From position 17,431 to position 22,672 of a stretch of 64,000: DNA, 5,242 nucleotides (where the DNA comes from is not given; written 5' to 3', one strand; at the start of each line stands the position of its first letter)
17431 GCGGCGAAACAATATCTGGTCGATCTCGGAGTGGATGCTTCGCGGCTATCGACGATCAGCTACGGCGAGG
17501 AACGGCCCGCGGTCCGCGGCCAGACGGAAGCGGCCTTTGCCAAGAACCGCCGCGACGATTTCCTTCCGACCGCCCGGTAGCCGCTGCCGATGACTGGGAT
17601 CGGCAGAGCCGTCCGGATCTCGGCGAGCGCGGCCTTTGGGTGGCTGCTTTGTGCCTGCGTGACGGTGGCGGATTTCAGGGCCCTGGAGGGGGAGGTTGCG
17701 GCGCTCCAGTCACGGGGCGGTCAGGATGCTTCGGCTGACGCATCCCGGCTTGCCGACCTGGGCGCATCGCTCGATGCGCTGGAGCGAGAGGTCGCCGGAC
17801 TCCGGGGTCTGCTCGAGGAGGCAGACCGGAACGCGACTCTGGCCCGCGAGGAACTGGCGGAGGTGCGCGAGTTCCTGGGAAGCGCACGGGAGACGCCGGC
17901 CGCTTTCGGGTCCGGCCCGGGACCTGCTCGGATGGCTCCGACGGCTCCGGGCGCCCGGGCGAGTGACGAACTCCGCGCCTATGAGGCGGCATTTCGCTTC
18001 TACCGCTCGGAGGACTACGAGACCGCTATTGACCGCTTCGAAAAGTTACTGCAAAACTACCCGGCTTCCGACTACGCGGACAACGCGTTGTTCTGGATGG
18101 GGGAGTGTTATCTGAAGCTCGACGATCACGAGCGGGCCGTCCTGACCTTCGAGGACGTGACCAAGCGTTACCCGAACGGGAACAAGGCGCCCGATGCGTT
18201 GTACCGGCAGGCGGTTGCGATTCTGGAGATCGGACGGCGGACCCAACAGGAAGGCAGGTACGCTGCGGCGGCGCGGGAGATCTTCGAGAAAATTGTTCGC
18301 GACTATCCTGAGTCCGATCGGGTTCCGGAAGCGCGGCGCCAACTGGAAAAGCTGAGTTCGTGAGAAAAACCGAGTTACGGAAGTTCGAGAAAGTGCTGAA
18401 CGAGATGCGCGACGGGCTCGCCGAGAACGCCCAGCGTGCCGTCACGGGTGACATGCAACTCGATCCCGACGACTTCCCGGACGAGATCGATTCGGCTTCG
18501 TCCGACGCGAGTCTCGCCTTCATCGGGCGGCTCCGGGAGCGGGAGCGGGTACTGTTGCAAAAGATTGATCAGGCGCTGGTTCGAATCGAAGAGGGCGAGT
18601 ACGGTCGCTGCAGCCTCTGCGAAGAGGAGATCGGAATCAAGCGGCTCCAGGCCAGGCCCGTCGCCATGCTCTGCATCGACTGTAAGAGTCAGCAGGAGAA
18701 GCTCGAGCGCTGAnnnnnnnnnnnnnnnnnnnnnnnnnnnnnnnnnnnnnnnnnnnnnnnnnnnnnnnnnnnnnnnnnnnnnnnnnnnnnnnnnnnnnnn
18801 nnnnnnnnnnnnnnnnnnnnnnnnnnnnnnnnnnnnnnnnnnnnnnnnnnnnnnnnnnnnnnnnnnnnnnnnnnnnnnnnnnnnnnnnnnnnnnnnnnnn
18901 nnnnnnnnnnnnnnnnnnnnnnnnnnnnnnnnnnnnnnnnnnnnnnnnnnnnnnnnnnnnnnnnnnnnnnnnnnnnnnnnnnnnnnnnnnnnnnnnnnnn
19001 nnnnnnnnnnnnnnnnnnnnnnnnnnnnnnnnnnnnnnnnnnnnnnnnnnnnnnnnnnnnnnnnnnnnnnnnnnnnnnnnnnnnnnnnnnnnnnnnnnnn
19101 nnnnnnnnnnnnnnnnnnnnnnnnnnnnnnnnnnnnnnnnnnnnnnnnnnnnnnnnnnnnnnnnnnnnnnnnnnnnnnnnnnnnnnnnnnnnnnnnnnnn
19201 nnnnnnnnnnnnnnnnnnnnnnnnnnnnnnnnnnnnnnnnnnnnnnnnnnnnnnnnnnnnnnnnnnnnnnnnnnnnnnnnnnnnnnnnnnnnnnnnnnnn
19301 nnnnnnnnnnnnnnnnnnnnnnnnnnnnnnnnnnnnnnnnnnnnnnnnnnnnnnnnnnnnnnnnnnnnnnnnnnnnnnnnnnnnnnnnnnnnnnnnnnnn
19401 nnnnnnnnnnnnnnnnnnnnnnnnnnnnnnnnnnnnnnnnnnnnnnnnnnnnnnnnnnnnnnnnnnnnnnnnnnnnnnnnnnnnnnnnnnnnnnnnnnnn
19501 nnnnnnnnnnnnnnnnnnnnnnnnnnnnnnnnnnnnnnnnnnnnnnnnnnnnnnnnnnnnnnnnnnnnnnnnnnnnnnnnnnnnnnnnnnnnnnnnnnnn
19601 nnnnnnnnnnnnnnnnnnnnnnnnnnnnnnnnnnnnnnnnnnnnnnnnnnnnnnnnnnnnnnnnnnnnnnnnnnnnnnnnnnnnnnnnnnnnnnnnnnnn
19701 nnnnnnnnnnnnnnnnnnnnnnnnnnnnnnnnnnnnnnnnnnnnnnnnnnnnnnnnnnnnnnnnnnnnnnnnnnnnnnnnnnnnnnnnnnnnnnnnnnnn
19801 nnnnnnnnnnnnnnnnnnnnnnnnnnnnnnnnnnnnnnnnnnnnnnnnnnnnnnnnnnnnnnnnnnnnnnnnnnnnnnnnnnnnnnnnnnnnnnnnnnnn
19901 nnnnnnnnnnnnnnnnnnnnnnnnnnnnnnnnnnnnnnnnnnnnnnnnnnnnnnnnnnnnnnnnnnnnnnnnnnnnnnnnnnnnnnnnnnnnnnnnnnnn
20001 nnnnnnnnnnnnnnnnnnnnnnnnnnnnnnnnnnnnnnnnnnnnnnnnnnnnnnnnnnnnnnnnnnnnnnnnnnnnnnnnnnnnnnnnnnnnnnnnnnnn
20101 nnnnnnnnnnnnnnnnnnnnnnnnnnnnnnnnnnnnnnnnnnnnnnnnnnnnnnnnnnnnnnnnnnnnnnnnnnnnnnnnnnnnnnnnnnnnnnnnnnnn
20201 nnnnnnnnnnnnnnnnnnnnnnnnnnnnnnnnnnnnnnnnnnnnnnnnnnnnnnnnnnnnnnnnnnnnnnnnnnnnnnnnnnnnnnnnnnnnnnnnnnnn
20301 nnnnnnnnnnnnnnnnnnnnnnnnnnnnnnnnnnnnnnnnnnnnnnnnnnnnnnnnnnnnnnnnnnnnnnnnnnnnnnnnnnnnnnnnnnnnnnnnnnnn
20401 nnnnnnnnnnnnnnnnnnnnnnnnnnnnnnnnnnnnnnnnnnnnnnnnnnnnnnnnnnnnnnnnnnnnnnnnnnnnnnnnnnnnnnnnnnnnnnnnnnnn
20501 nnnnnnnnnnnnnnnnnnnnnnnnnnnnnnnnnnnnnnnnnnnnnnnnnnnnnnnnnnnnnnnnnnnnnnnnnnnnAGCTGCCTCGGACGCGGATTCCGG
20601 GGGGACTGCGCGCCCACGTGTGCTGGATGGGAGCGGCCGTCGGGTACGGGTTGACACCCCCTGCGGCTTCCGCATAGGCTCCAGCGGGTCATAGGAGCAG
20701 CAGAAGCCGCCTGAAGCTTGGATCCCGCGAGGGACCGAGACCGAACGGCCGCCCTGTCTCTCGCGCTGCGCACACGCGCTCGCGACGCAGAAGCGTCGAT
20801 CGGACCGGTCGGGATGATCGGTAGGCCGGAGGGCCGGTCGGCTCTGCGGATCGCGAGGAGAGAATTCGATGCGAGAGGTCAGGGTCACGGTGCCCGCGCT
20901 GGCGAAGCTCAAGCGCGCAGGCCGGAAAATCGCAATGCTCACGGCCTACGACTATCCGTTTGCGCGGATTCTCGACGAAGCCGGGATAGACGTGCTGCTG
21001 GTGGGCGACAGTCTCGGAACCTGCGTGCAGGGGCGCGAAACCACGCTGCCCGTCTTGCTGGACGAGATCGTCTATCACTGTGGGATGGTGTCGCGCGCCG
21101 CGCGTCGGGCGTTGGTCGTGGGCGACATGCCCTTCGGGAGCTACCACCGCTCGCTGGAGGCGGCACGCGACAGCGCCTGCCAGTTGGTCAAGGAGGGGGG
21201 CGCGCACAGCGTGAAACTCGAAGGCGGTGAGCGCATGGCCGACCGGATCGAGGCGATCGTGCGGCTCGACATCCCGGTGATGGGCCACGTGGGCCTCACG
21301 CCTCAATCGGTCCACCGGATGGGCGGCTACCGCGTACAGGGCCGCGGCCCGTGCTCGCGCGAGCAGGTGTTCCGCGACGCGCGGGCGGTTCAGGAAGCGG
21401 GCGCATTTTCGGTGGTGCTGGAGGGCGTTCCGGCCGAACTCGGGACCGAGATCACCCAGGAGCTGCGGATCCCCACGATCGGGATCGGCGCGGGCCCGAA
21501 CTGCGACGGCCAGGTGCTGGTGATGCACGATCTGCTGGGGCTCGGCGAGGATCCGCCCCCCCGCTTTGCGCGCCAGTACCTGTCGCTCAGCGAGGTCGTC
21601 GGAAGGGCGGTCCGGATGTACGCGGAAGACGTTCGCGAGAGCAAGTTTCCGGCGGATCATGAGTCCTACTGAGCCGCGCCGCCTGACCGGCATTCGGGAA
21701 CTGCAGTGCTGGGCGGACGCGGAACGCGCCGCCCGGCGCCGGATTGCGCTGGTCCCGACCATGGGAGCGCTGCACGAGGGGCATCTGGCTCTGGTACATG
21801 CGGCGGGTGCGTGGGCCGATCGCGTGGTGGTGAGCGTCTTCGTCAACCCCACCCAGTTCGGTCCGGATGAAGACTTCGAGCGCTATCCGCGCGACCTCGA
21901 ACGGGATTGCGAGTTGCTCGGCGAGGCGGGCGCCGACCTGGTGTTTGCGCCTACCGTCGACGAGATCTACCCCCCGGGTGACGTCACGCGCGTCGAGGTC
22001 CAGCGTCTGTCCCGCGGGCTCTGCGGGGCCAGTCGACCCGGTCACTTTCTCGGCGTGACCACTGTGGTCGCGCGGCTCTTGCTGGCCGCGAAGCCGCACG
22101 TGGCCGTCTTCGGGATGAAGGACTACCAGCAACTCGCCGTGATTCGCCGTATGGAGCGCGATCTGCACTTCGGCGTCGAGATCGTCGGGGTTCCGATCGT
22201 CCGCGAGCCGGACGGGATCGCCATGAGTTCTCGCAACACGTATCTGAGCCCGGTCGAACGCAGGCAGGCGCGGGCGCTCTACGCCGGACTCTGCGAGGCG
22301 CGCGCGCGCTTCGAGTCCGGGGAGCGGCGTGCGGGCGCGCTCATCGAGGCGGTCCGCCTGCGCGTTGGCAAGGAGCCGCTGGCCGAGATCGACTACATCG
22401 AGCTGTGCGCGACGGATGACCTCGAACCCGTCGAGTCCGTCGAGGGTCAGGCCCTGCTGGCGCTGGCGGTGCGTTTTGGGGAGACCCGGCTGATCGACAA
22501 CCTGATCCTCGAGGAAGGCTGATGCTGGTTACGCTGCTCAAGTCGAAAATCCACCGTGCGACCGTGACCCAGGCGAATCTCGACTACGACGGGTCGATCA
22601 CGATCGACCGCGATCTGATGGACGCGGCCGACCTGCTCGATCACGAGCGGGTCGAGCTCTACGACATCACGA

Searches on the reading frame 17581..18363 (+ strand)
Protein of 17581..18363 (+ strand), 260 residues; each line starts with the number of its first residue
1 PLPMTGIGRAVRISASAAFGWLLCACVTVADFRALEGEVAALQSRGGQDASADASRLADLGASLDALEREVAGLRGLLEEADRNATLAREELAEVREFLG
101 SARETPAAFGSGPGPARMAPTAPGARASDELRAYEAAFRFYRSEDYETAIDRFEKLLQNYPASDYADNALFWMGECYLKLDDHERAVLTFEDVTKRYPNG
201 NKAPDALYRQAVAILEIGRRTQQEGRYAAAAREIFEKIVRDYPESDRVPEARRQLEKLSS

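Call 38: search_protein_families(library=pfam, proteins=[window:17581-18363:+], max_evalue=0.00001)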
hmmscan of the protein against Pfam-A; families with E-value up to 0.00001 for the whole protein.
window:17581-18363:+ (260 aa): 7 families
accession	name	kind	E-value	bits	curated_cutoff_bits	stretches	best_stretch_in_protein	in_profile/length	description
PF13174.12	TPR_6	-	5.4e-17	61.6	26.3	1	169-199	2-32/33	Tetratricopeptide repeat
PF13525.12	YfiO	-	7.3e-16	59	25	1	129-258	4-136/203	Outer membrane lipoprotein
PF14559.12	TPR_19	-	1.5e-08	35.3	25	1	143-203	4-60/68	Tetratricopeptide repeat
PF07719.23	TPR_2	-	2.1e-07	31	27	0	169-199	3-33/34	Tetratricopeptide repeat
PF13432.12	TPR_16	-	4.7e-07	30.6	32.7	0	139-200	6-64/65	Tetratricopeptide repeat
PF13512.12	TPR_18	-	2.9e-06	27.9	21.9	0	130-254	10-144/145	Tetratricopeptide repeat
PF13428.12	TPR_14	-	4.8e-06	27.2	23.5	0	168-199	2-33/44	Tetratricopeptide repeat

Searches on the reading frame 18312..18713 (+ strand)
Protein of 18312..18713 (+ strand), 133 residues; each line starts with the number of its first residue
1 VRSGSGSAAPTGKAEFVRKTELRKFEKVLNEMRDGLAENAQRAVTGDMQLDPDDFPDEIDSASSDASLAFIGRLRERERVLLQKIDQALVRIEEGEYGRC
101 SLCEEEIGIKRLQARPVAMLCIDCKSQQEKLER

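Call 39: search_protein_families(library=pfam, proteins=[window:18312-18713:+], max_evalue=0.00001)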
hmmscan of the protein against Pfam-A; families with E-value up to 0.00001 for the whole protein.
window:18312-18713:+ (133 aa): 2 families
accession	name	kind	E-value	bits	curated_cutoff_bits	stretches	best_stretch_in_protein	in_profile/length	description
PF21157.2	DksA_N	-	4.6e-13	49.6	27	1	22-92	2-71/71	DnaK suppressor protein DksA, N-terminal domain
PF01258.23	zf-dskA_traR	-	1.5e-09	38.1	24.9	1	95-130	1-36/36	Prokaryotic dksA/traR C4-type zinc finger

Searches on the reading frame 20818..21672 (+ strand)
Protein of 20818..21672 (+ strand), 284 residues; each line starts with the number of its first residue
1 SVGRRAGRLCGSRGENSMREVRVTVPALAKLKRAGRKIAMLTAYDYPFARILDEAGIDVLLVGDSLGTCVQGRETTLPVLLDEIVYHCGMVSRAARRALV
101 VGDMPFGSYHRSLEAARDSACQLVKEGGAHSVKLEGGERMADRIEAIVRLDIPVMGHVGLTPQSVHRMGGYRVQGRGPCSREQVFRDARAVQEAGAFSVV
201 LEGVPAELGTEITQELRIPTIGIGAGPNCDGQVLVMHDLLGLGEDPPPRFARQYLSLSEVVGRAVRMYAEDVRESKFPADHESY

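Call 39: search_protein_families(library=pfam, proteins=[window:20818-21672:+], max_evalue=0.00001)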
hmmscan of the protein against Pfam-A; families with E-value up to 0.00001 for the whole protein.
window:20818-21672:+ (284 aa): 1 family
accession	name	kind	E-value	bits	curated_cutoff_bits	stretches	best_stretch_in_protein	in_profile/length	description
PF02548.21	Pantoate_transf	-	1.6e-112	375.6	28.7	1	22-279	1-258/259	Ketopantoate hydroxymethyltransferase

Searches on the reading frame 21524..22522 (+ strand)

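Call 39: search_protein_families(library=pfam, proteins=[window:21524-22522:+], max_evalue=0.00001)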
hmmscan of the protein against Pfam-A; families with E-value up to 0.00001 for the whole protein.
window:21524-22522:+ (332 aa): 1 family
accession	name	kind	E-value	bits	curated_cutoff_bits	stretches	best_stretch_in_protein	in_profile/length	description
PF02569.21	Pantoate_ligase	-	9e-103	343.5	20.7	1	55-328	4-268/268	Pantoate-beta-alanine ligase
